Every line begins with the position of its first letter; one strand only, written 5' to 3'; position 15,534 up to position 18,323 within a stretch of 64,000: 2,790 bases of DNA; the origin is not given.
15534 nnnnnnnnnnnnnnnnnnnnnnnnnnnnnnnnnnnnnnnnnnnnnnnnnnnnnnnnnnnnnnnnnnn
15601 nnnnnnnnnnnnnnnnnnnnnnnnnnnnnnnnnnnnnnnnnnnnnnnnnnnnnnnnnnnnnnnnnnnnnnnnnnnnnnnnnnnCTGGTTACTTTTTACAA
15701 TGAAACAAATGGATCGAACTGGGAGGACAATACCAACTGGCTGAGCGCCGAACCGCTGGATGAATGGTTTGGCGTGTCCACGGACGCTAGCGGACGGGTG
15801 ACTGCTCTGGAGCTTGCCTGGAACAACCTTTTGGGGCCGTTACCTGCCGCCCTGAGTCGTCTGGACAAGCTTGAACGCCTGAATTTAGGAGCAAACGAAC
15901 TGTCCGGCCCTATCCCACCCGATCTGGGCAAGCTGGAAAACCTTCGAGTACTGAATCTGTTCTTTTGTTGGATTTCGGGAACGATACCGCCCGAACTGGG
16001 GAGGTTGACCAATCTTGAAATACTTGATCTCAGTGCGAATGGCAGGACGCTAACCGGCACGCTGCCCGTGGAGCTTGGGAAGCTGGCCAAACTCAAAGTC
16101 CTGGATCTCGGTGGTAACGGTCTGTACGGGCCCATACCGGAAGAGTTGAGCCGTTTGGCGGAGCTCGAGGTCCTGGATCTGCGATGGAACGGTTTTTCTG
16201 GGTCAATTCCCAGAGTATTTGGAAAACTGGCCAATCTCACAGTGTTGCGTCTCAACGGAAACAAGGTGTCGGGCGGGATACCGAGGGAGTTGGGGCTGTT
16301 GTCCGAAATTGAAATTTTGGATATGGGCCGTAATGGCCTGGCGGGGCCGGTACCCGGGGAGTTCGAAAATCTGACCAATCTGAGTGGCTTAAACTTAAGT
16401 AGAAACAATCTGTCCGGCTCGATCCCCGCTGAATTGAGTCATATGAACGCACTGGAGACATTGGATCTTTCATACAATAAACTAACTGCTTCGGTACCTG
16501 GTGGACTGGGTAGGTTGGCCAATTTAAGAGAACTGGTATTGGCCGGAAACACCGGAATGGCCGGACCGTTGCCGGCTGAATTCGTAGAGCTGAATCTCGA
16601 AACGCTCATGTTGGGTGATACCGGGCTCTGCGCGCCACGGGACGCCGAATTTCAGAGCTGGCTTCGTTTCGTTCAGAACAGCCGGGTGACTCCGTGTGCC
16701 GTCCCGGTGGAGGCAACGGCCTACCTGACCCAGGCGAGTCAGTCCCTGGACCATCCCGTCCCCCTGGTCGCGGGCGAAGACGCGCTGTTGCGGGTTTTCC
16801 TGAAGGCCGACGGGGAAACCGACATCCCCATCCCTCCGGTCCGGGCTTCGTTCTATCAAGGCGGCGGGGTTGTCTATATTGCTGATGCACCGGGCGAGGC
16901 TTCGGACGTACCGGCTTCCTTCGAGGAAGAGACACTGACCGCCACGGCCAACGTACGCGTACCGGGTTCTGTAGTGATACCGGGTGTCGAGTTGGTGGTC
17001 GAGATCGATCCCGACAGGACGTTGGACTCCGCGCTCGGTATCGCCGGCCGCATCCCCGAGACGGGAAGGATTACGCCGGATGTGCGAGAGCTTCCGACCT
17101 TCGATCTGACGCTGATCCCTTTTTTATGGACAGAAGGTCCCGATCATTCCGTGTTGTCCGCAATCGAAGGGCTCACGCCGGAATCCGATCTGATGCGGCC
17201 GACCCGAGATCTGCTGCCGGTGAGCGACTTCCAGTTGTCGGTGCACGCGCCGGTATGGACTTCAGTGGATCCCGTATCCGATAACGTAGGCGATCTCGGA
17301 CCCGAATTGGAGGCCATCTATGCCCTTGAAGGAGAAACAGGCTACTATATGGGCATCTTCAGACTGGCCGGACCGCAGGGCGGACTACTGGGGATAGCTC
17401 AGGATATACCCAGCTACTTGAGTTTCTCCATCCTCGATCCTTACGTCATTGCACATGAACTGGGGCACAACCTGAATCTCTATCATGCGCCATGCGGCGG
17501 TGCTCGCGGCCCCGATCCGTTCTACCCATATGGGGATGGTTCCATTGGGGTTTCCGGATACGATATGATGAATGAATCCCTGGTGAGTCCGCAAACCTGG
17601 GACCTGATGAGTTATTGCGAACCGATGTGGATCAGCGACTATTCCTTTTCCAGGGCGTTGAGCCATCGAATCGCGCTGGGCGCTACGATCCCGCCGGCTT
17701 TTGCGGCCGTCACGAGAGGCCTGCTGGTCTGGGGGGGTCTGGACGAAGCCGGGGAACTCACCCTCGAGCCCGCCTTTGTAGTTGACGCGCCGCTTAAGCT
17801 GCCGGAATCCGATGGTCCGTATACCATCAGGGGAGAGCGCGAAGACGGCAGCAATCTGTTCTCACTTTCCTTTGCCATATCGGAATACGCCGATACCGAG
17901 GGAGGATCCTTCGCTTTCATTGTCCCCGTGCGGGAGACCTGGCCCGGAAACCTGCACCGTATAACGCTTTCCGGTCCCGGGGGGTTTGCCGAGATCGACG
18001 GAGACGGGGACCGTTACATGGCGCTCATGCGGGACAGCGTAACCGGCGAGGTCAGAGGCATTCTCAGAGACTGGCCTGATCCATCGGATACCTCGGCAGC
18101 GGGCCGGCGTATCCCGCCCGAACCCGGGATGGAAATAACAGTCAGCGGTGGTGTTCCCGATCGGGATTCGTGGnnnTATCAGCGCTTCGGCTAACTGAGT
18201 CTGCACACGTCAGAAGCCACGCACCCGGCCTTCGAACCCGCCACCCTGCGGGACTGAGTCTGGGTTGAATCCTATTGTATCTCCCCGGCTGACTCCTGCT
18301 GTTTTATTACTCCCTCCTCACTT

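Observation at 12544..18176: Paralogous C-terminal metzincin-type protease domains fused to the LRR arrays (gametolysin/M11-like motif)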

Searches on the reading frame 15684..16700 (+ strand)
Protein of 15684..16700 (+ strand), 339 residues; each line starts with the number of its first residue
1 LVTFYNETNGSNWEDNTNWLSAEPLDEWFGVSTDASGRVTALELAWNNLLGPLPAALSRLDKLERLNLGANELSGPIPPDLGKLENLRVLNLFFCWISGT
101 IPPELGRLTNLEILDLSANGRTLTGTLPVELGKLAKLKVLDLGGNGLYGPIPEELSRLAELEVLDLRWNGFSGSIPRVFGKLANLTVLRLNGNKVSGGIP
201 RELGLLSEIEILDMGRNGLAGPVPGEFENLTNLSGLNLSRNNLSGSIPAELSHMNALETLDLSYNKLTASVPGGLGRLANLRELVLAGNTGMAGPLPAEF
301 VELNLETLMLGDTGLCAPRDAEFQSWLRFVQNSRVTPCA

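Call 70: search_solved_structures(query=window:15684-16700:+, max_evalue=1e-10)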
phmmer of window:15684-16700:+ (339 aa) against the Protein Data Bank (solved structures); distinct sequences matched with E-value up to 1e-10: 205 (the best 60 are shown).
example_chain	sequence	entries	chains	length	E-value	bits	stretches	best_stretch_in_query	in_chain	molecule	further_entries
6s6q_A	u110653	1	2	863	2.2e-143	481.2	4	44-317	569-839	LRR receptor-like serine/threonine-protein kinase GSO1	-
4mn8_A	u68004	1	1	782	9.3e-127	426.5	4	27-289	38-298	LRR receptor-like serine/threonine-protein kinase FLS2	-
8weh_A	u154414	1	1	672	3.4e-120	404.9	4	63-283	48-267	MALE DISCOVERER 1-INTERACTING RECEPTOR-LIKE KINASE 2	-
8weg_A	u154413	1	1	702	5e-113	381.3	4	63-283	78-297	MALE DISCOVERER 1-INTERACTING RECEPTOR-LIKE KINASE 2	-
8wei_A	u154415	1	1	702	1.7e-111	376.3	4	63-282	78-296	MALE DISCOVERER 1-INTERACTING RECEPTOR-LIKE KINASE 2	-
7odk_AAA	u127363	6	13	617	2e-108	366.2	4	40-251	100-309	Receptor-like protein kinase HSL1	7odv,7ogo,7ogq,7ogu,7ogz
5xjx_K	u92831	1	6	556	1.4e-105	356.9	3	39-297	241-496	LRR receptor-like serine/threonine-protein kinase ERL1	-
5xkj_A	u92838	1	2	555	2.8e-105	355.9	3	39-289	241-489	LRR receptor-like serine/threonine-protein kinase ERL1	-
5xjo_A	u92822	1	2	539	6.2e-105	354.7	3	39-289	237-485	LRR receptor-like serine/threonine-protein kinase ERL1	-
5gij_B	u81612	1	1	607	4.2e-102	345.4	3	42-298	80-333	Leucine-rich repeat receptor-like protein kinase TDR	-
5gr9_B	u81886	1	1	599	6.3e-102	344.8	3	42-298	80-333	Leucine-rich repeat receptor-like protein kinase TDR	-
5gr8_A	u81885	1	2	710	1.2e-101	343.9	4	13-281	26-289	Leucine-rich repeat receptor-like protein kinase PEPR1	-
4mna_A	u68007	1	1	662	5.3e-101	341.8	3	40-276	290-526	LRR receptor-like serine/threonine-protein kinase FLS2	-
8wef_A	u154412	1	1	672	2e-100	339.9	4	63-283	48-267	MALE DISCOVERER 1-INTERACTING RECEPTOR-LIKE KINASE 2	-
5jfi_A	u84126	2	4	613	8.6e-100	337.8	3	42-298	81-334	Leucine-rich repeat receptor-like protein kinase TDR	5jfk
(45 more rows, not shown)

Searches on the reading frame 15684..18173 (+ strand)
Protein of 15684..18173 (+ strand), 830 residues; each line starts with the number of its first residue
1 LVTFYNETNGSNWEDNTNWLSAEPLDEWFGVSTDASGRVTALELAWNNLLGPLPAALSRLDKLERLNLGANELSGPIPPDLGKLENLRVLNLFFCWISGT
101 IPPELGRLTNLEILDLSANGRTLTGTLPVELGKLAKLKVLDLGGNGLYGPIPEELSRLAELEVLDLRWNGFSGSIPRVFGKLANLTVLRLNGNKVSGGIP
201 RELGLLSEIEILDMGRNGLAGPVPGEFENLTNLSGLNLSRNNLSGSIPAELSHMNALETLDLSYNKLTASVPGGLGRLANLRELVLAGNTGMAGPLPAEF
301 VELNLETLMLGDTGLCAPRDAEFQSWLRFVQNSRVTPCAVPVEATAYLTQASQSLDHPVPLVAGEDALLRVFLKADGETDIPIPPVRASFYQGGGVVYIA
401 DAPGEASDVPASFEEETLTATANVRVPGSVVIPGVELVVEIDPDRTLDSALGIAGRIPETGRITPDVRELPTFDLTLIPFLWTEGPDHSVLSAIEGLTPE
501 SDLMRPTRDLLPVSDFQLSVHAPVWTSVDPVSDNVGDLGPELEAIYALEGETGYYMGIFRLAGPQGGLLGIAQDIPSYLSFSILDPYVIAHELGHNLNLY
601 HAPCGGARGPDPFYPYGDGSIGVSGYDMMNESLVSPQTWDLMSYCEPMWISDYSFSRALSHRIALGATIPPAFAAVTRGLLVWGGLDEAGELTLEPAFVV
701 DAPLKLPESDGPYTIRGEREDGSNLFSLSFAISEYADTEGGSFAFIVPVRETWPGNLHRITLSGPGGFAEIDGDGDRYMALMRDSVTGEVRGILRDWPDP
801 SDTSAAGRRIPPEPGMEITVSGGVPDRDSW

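Call 68: predict_structure(alignment_id=A2)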
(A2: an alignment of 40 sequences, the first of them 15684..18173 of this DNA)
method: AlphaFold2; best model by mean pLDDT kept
length: 830 residues; sequences in the alignment: 40
mean_pLDDT: 88.3   pTM: 0.80
mean pLDDT of the five models: 88.3, 85.4, 85.4, 83.2, 82.3
residues with pLDDT >= 90: 468; 70-90: 303; 50-70: 46; < 50: 13
segments of 3 or more residues with pLDDT < 50: 669-676, 805-808
pLDDT, mean of each block of 10 residues (from residue 1): 95 90 95 97 89 95 95 94 98 93 98 93 95 98 95 97 97 97 97 97 97 98 97 97 97 96 97 95 94 95 92 89 88 82 73 74 91 82 92 93 87 82 91 93 85 84 89 94 87 92 91 91 92 88 93 91 73 88 93 92 67 73 78 85 79 87 68 59 84 90 83 90 89 70 89 86 81 80 90 84 54 79 83
secondary structure, 60 per line:
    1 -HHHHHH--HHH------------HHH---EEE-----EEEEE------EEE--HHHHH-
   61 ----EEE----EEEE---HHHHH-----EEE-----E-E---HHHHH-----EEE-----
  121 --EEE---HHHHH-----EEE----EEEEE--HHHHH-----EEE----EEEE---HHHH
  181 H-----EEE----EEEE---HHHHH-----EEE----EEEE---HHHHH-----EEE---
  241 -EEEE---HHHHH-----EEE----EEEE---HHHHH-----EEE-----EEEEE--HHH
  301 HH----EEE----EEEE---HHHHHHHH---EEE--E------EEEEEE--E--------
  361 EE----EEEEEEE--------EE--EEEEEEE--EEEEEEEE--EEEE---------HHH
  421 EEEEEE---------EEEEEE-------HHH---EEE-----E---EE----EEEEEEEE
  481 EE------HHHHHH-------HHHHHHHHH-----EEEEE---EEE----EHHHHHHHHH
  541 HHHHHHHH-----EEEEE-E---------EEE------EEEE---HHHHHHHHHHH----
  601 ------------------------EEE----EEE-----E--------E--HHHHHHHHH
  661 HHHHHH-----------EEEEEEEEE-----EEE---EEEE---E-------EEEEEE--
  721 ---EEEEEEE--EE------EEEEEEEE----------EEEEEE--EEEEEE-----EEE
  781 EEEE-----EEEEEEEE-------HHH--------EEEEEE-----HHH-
elements in order (helices of 4 or more, strands of 3 or more residues): H2-7 E31-33 E39-43 E50-52 H55-59 E65-67 E72-75 H79-83 E89-91 H103-107 E113-115 E123-125 H129-133 E139-141 E146-150 H153-157 E163-165 E170-173 H177-181 E187-189 E194-197 H201-205 E211-213 E218-221 H225-229 E235-237 E242-245 H249-253 E259-261 E266-269 H273-277 E283-285 E291-295 H298-302 E307-309 E314-317 H321-328 E332-334 E344-349 E367-373 E386-392 E395-402 E405-408 E421-426 E436-441 E455-457 E473-482 H489-494 H502-510 E516-520 E524-526 H532-548 E554-558 E570-572 E579-582 H586-596 E625-627 E632-634 H652-666 E678-686 E692-694 E698-701 E713-718 E724-730 E741-748 E759-764 E767-772 E778-784 E790-797 E816-821

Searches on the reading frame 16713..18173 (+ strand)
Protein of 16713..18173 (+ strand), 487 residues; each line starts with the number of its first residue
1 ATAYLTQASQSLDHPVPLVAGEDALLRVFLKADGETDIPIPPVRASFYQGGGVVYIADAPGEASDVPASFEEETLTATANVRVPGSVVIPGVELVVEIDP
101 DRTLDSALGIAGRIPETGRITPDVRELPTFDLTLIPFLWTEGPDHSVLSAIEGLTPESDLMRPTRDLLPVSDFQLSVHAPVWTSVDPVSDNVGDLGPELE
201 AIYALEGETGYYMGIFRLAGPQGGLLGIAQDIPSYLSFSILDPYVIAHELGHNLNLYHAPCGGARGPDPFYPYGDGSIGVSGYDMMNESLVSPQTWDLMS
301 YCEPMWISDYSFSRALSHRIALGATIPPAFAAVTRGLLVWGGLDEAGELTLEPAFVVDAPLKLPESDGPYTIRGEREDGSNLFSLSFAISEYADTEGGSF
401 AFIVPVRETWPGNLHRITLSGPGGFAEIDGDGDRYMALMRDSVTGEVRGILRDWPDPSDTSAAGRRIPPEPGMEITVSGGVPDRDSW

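Call 9: search_protein_families(library=pfam, proteins=[window:16713-18173:+], max_evalue=10)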
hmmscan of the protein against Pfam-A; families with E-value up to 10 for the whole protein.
window:16713-18173:+ (487 aa): 3 families
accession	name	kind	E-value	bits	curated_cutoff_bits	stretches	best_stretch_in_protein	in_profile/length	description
PF10462.15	Peptidase_M66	-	0.0003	20.3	20.6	1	246-301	196-252/306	Peptidase M66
PF13688.12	Reprolysin_5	-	0.021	15.5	27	1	242-269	141-164/196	Metallo-peptidase family M12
PF13582.12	Reprolysin_3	-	0.089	13.8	22.4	1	242-258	106-122/123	Metallo-peptidase family M12B Reprolysin-like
